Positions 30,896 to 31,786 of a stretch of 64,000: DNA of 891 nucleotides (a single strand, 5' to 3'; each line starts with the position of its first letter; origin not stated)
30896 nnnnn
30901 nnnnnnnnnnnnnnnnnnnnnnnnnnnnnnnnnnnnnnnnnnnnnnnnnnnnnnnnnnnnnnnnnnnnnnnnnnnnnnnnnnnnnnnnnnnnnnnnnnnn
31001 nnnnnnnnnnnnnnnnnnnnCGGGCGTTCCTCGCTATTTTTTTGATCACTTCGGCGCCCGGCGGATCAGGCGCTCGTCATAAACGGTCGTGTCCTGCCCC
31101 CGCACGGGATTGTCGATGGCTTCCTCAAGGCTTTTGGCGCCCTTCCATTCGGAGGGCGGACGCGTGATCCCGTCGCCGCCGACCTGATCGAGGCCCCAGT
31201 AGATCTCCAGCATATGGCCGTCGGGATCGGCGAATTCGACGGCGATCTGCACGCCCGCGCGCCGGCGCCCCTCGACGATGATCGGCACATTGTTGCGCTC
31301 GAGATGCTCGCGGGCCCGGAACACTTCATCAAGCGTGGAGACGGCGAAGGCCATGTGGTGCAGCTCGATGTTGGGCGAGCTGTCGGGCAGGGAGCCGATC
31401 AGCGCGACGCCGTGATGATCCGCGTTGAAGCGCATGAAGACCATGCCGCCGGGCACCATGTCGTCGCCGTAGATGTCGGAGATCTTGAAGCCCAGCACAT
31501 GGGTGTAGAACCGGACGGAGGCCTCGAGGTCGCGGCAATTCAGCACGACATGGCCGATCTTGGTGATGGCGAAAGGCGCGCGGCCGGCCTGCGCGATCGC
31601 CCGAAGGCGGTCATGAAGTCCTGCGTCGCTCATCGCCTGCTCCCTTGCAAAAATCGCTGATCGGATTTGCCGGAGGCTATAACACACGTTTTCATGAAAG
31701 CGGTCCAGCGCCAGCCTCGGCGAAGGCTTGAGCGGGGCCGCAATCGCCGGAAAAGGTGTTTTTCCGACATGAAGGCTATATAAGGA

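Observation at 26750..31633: AprAB-like flavoprotein/ferredoxin pair embedded in an organic-acid catabolic operon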

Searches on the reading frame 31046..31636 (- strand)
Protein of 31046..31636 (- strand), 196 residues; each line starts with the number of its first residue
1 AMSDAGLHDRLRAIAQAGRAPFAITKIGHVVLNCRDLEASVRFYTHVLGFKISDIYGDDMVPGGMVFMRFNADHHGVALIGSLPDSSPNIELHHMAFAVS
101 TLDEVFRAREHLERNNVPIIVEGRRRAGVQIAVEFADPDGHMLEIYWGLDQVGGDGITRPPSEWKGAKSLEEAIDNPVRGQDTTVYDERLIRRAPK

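Call 6: search_protein_families(library=pfam, proteins=[window:31046-31636:-], max_evalue=0.01)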
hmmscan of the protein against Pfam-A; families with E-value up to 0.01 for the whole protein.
window:31046-31636:- (196 aa): 5 families
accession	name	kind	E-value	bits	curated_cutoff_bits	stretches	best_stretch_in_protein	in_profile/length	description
PF00903.31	Glyoxalase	-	6.2e-23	81.9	20.6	1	26-145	1-121/121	Glyoxalase/Bleomycin resistance protein/Dioxygenase superfamily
PF12681.13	Glyoxalase_2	-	2.7e-07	31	30.1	1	30-145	4-113/118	Glyoxalase-like domain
PF22677.2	Ble-like_N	-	3.9e-06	26.9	24.5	1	29-54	4-29/41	Bleomycin resistance protein-like N-terminal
PF13669.12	Glyoxalase_4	-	4.3e-05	24.2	27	1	29-127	2-101/109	Glyoxalase/Bleomycin resistance protein/Dioxygenase superfamily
PF18029.7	Glyoxalase_6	-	0.00097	20.2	23.6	1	29-108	1-75/106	Glyoxalase-like domain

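Call 7: search_protein_families(library=ncbifam, proteins=[window:31046-31636:-], max_evalue=0.01)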
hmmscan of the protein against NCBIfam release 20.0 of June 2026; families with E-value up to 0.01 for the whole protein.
window:31046-31636:- (196 aa): 37 families (the best 25 are shown)
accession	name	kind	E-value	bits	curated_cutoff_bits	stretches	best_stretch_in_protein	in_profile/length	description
TIGR03213.1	23dbph12diox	equivalog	1.3e-17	64.2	366.45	1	27-149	143-265/287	biphenyl-2,3-diol 1,2-dioxygenase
TIGR03211.1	catechol_2_3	equivalog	3.5e-14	52.8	320.2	1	23-125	142-241/303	catechol 2,3-dioxygenase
TIGR02295.1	HpaD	equivalog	1.8e-12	47.1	321.4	1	24-153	2-123/298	3,4-dihydroxyphenylacetate 2,3-dioxygenase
NF045631.1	exdiol_diox_HsaC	equivalog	6.3e-11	41.9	450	1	27-139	141-259/296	iron-dependent extradiol dioxygenase HsaC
NF003152.0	PRK04101.1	equivalog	2.1e-10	41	171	1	24-148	2-119/139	metallothiol transferase FosB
NF000493.1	Fos_BSH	exception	3e-08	34.2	240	1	24-148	1-118/137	FosB/FosD family fosfomycin resistance bacillithiol transferase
NF050075.1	SMU1112c_YaeR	equivalog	1.5e-07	31.7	140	1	25-53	2-30/125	SMU1112c/YaeR family gloxylase I-like metalloprotein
NF000496.2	Fos_GSH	equivalog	1.5e-07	31.6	180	1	24-148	2-117/136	fosfomycin resistance glutathione transferase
NF000125.1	498180014_fosA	hypoth_equivalog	3.1e-07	30.6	250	1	25-148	4-119/129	Fos family putative thiol transferase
NF000494.1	FosF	exception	4.8e-07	29.8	280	1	24-148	2-112/132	fosfomycin resistance glutathione transferase FosF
NF040802.1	Fos_BSH_FosY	exception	6.8e-07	29.7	305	1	26-148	4-119/140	fosfomycin resistance bacillithiol transferase FosY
NF000074.1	299782349_fosC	exception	8.9e-07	29.1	250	1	27-151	5-115/132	FosC2 family fosfomycin resistance glutathione transferase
NF000098.1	Fos_BSH_Bcer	exception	1.8e-06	28.2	295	1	24-149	2-120/138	FosB family fosfomycin resistance bacillithiol transferase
NF041541.1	fosBx1_fam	exception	2.3e-06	28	290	1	26-148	4-119/138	FosBx1 family fosfomycin resistance bacillithiol transferase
NF000063.1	Fos_BSH_Sepi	exception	2.3e-06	27.8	300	1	23-148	2-120/142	FosB family fosfomycin resistance bacillithiol transferase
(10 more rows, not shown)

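Call 47: search_solved_structures(query=window:31046-31633:-, max_evalue=0.001, show_alignments=1)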
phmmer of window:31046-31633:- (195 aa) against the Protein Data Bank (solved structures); distinct sequences matched with E-value up to 0.001: 42.
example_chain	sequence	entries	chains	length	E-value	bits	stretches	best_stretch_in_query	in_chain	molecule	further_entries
3b59_A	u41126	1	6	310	4.6e-13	52.4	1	24-153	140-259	Glyoxalase/bleomycin resistance protein/dioxygenase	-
1han_A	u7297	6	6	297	3.6e-12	49.5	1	26-156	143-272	2,3-DIHYDROXYBIPHENYL 1,2-DIOXYGENASE | BIPHENYL-2,3-DIOL 1,2-DIOXYGENASE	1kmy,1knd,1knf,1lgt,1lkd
5zsz_A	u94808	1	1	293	7.4e-12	48.4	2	23-164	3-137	Catechol 2,3-dioxygenase, Extradiol ring cleavage protein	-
5znh_A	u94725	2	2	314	8e-12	48.3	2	23-164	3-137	Catechol 2,3-dioxygenase, extradiol protein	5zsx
9u42_A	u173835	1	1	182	4.3e-11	46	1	20-164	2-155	Glyoxalase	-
1dhy_A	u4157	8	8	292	9e-09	38.4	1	25-148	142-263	2,3-DIHYDROXYBIPHENYL 1,2-DIOXYGENASE | 2,3-DIHYDROXYBIPHENYL-1,2-DIOXYGENASE | 2,3-Dihydroxybiphenyl dioxygenase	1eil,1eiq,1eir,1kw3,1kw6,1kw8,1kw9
2wl3_A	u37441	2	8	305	3.4e-08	36.5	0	25-148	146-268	CATECHOL 2,3-DIOXYGENASE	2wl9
1mpy_A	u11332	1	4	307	7.6e-08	35.4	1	22-150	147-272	CATECHOL 2,3-DIOXYGENASE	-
1kwb_B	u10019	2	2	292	1.2e-07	34.8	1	26-148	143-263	2,3-Dihydroxybiphenyl dioxygenase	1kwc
9wgj_A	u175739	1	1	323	1.9e-07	34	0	19-148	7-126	Catechol 1,2-dioxygenase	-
3hpv_A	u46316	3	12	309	2.5e-07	33.7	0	24-147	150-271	Catechol 2,3-dioxygenase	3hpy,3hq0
23al_A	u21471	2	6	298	3.8e-07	33.1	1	24-147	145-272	Glyoxalase/bleomycin resistance protein/dioxygenase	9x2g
2zi8_A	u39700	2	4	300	1.1e-06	31.6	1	25-143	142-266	PROBABLE BIPHENYL-2,3-DIOL 1,2-DIOXYGENASE BPHC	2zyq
3vb0_A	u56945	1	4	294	2.4e-06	30.5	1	15-149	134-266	Glyoxalase/bleomycin resistance protein/dioxygenase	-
1f1x_A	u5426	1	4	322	8.2e-06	28.7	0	41-154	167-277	HOMOPROTOCATECHUATE 2,3-DIOXYGENASE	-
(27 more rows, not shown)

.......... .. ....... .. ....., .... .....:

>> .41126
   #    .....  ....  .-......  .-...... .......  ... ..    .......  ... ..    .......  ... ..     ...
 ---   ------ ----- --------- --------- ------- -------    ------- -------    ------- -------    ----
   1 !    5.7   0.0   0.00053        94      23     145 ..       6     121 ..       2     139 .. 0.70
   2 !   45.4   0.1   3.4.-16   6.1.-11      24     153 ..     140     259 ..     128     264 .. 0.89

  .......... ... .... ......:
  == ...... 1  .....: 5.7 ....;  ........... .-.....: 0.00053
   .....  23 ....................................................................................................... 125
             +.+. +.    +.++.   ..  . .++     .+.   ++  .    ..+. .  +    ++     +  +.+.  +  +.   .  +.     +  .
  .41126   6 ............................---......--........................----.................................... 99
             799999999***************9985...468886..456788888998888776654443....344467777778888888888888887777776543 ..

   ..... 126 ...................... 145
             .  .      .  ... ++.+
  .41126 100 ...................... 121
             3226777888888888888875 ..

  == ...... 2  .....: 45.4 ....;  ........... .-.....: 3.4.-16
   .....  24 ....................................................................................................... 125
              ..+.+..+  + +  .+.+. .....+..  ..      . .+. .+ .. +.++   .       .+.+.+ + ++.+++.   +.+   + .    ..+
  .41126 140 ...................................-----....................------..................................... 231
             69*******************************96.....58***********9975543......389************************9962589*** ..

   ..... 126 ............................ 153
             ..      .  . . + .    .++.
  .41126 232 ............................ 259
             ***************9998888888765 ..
